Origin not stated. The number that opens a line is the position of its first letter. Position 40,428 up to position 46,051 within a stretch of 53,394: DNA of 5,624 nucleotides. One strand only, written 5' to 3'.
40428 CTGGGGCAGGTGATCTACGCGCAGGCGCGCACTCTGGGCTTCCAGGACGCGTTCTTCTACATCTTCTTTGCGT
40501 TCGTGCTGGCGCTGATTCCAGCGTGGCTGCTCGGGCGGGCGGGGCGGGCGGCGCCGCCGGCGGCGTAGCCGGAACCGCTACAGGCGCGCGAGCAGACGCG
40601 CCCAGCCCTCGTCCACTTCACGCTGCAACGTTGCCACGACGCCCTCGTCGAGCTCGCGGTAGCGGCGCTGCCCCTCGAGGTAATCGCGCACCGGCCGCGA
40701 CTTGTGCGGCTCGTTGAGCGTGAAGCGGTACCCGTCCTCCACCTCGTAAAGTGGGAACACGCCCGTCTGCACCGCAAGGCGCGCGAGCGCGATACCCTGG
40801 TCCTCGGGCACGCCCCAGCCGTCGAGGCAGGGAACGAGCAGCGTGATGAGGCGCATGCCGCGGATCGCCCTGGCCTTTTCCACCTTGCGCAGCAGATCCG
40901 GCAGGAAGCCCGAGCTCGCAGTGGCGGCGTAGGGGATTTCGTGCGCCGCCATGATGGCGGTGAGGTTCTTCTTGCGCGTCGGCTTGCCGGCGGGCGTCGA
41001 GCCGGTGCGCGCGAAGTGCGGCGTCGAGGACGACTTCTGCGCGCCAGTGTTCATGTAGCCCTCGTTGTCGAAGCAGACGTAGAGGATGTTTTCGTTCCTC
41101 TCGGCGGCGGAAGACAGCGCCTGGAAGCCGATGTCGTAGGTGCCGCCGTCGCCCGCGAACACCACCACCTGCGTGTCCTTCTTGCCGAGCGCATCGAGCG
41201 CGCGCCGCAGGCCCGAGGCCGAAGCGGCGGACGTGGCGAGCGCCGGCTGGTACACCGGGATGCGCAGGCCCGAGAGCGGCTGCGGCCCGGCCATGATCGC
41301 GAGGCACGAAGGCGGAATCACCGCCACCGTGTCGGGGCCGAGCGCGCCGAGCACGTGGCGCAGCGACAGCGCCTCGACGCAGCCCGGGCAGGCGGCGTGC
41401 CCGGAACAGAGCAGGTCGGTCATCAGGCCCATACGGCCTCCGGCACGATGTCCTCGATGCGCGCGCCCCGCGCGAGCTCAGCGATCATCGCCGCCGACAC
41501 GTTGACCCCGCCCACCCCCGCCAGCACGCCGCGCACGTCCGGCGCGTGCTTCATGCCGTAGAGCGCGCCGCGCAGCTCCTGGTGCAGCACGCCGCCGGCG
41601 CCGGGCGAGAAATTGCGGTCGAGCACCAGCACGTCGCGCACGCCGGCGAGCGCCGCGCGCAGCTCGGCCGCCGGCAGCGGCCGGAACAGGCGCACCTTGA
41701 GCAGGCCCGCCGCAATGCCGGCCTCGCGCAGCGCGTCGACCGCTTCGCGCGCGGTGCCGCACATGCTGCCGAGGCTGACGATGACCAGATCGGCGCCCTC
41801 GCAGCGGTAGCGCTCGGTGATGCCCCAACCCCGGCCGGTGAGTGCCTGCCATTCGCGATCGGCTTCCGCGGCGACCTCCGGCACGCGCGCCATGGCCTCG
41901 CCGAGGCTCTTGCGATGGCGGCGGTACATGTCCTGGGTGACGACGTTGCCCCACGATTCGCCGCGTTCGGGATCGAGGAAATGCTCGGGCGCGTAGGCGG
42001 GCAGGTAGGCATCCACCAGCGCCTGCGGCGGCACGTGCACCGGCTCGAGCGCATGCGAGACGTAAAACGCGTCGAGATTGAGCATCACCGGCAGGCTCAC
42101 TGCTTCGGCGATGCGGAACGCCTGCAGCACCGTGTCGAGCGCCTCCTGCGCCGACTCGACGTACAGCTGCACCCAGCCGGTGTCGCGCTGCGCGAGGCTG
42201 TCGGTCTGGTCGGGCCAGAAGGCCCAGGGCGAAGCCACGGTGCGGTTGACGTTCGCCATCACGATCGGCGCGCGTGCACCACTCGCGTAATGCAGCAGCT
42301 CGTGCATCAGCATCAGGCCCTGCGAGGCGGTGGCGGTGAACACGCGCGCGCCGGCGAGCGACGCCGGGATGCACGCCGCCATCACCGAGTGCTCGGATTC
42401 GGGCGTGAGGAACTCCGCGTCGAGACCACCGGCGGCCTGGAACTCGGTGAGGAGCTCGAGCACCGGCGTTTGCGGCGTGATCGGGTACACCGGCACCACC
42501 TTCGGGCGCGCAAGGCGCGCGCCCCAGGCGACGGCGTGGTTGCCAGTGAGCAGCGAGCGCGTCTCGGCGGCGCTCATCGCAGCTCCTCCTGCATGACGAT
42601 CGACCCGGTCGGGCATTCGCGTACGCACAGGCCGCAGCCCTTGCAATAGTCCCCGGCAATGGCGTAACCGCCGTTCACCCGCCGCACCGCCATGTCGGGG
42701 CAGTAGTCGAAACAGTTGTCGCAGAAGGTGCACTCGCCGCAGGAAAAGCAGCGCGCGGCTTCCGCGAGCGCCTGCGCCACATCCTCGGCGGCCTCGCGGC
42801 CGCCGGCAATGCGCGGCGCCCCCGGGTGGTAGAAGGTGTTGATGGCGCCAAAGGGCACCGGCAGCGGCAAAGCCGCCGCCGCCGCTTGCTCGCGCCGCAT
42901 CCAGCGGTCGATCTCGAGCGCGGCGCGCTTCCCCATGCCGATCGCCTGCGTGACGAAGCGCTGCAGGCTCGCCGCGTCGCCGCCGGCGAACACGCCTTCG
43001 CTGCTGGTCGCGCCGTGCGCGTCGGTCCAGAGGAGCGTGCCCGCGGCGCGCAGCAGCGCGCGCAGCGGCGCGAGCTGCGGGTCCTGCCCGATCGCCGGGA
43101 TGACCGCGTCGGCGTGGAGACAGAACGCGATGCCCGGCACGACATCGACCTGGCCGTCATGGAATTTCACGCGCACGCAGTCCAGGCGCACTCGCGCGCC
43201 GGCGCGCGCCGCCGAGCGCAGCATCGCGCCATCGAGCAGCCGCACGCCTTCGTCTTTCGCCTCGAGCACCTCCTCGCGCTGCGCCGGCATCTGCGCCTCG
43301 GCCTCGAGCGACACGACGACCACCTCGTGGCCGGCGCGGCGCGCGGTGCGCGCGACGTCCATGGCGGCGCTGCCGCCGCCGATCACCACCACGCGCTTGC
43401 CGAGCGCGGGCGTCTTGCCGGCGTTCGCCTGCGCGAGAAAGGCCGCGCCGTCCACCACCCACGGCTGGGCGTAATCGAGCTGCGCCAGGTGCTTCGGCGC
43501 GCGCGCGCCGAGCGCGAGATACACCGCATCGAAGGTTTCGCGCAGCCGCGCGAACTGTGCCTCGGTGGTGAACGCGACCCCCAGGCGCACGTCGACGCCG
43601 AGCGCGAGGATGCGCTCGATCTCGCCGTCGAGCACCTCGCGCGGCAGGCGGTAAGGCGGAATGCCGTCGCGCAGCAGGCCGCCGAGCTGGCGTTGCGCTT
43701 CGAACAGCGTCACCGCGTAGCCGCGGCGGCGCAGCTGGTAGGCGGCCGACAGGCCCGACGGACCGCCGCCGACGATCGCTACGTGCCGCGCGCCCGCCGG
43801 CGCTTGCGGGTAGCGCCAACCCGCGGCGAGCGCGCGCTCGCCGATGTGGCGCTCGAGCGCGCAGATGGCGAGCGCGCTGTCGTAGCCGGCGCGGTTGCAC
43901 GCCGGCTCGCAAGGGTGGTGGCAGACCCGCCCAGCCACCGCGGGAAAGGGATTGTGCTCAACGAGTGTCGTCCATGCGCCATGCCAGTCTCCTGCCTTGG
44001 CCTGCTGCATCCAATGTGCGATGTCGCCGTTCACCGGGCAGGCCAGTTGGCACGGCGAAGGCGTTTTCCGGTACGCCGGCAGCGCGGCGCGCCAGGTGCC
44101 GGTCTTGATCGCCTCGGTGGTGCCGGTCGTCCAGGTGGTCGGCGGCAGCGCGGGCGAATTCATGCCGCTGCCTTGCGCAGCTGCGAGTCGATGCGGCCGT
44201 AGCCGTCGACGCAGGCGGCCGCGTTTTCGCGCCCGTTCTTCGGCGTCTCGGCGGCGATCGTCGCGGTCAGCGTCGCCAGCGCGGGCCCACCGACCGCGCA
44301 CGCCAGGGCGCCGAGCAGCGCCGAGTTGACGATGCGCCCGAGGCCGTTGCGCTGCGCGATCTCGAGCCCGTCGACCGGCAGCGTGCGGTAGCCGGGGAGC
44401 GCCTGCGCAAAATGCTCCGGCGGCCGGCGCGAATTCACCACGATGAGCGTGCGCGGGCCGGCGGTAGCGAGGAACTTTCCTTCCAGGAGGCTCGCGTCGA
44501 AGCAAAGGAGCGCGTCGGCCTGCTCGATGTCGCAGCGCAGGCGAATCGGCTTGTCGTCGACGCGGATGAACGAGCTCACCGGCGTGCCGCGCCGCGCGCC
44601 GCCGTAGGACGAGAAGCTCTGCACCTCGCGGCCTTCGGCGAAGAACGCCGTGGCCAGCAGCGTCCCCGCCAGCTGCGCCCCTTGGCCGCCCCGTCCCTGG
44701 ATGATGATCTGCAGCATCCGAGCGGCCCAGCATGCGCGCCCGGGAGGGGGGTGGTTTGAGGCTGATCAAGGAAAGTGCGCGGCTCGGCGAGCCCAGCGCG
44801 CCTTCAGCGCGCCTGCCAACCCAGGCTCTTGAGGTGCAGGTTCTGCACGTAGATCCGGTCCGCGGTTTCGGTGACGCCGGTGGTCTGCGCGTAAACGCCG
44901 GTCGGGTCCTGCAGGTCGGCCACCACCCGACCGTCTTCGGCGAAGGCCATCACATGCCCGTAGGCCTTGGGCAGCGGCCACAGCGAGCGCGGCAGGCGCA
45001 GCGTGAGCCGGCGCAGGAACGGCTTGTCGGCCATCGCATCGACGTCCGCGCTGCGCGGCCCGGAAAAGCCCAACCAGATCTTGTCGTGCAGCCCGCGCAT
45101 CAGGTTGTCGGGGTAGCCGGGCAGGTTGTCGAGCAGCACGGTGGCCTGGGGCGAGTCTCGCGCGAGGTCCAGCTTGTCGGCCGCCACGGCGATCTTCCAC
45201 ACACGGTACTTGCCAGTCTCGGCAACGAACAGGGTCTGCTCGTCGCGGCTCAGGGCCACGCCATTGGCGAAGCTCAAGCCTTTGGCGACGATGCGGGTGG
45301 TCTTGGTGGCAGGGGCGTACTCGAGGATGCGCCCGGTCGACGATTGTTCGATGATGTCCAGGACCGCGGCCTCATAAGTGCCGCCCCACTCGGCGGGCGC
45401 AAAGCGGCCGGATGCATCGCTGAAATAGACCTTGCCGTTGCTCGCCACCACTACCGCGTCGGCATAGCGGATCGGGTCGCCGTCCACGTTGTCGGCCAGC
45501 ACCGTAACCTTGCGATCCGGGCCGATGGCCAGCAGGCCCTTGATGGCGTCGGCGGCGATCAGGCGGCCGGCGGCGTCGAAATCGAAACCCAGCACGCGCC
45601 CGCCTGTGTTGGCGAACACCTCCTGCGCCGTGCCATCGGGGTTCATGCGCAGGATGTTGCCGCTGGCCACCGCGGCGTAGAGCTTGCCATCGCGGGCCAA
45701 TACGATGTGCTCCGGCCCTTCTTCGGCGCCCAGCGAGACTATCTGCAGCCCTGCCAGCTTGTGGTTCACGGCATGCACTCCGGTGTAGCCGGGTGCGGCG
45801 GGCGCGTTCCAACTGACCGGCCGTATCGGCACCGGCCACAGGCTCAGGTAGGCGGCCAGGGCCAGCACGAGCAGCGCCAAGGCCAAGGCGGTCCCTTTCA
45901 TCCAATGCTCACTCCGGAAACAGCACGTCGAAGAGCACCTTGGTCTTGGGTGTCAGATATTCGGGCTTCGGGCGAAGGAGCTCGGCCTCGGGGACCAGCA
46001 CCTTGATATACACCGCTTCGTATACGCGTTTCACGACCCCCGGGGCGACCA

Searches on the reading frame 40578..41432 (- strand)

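Call 79: search_protein_families(library=pfam, proteins=[window:40578-41432:-], max_evalue=0.001)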
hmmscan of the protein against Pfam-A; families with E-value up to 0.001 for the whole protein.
window:40578-41432:- (284 aa): 1 family
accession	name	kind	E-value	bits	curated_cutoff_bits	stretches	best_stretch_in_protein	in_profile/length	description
PF02775.26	TPP_enzyme_C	-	3.6e-20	72.7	21.9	1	66-196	31-149/151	Thiamine pyrophosphate enzyme, C-terminal TPP binding domain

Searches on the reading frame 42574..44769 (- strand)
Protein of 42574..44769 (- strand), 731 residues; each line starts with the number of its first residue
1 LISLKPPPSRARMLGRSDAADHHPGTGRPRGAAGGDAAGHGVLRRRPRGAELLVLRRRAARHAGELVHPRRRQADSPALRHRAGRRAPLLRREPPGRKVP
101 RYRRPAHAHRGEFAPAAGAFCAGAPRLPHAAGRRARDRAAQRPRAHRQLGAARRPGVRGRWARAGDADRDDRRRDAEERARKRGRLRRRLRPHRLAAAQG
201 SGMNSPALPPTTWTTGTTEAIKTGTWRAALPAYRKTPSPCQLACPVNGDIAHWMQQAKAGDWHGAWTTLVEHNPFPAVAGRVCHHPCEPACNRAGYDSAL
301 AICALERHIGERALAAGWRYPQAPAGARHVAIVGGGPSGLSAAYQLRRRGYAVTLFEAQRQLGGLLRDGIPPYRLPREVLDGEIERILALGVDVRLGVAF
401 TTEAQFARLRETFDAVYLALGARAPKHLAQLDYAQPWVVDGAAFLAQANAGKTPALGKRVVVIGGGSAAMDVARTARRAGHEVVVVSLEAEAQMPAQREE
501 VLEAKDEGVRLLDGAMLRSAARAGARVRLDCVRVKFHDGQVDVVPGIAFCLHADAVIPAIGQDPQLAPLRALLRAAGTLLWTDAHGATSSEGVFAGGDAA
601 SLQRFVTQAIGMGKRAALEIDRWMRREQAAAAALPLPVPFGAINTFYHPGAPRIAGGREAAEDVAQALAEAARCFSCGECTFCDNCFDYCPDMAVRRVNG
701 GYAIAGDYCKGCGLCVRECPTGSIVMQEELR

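Call 79: search_protein_families(library=pfam, proteins=[window:42574-44769:-], max_evalue=0.001)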
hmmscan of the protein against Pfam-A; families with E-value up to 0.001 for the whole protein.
window:42574-44769:- (731 aa): 20 families
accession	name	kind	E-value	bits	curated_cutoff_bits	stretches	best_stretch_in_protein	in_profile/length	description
PF07992.20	Pyr_redox_2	-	1.4e-27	97.4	26.1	1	329-613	2-291/291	Pyridine nucleotide-disulphide oxidoreductase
PF14691.11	Fer4_20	-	2.4e-15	56.8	25.8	1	238-316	30-111/113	Dihydroprymidine dehydrogenase domain II, 4Fe-4S cluster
PF13450.12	NAD_binding_8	-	1e-13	51.7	21.9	1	332-367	1-36/68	NAD(P)-binding Rossmann-like domain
PF00070.33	Pyr_redox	-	5.6e-12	46.4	22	2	329-363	1-35/82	Pyridine nucleotide-disulphide oxidoreductase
PF12831.13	FAD_oxidored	-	1.1e-09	38.6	27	1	330-367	2-39/416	FAD dependent oxidoreductase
PF00890.30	FAD_binding_2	-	6e-09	36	20.4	1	330-364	2-36/414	FAD binding domain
PF13738.12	Pyr_redox_3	-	1.2e-08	35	30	1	454-596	161-304/305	Pyridine nucleotide-disulphide oxidoreductase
PF03486.20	HI0933_like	-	2.2e-08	34.3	50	1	329-363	2-36/244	HI0933-like protein Rossmann domain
PF01266.30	DAO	-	4.5e-08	33.4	27.9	1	329-363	1-35/353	FAD dependent oxidoreductase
PF13241.12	NAD_binding_7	-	2.2e-07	31.8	22.1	1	457-515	7-62/104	Putative NAD(P)-binding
PF01134.28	GIDA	-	2.9e-06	27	22.1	0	330-358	2-30/391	Glucose inhibited division protein A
PF13187.11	Fer4_9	-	5.5e-06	26.7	27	1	679-723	1-51/52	4Fe-4S dicluster domain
PF01946.23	Thi4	-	1.2e-05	25.1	26.2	1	329-364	19-55/235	Thi4 family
PF05834.18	Lycopene_cycl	-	2.9e-05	23.8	23.4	0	460-510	2-52/380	Lycopene cyclase protein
PF01593.30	Amino_oxidase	-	3e-05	23.9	19.8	1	338-367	2-31/443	Flavin containing amine oxidoreductase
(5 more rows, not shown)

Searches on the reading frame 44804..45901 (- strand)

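Call 79: search_protein_families(library=pfam, proteins=[window:44804-45901:-], max_evalue=0.001)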
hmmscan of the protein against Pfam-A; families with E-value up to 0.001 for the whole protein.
window:44804-45901:- (365 aa): 4 families
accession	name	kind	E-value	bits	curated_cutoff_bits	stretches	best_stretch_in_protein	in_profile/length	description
PF20067.5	SSL_N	-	6.2e-21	74.4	18.9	1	41-86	1-46/46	Strictosidine synthase-like, N-terminal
PF03088.22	Str_synth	-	5.4e-18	65.3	25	1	148-237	1-84/89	Strictosidine synthase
PF08450.18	SGL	-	1e-14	55.2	26.3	1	77-278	18-200/246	SMP-30/Gluconolactonase/LRE-like region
PF01731.26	Arylesterase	-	0.00071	20.2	21.3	0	200-241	44-85/86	Arylesterase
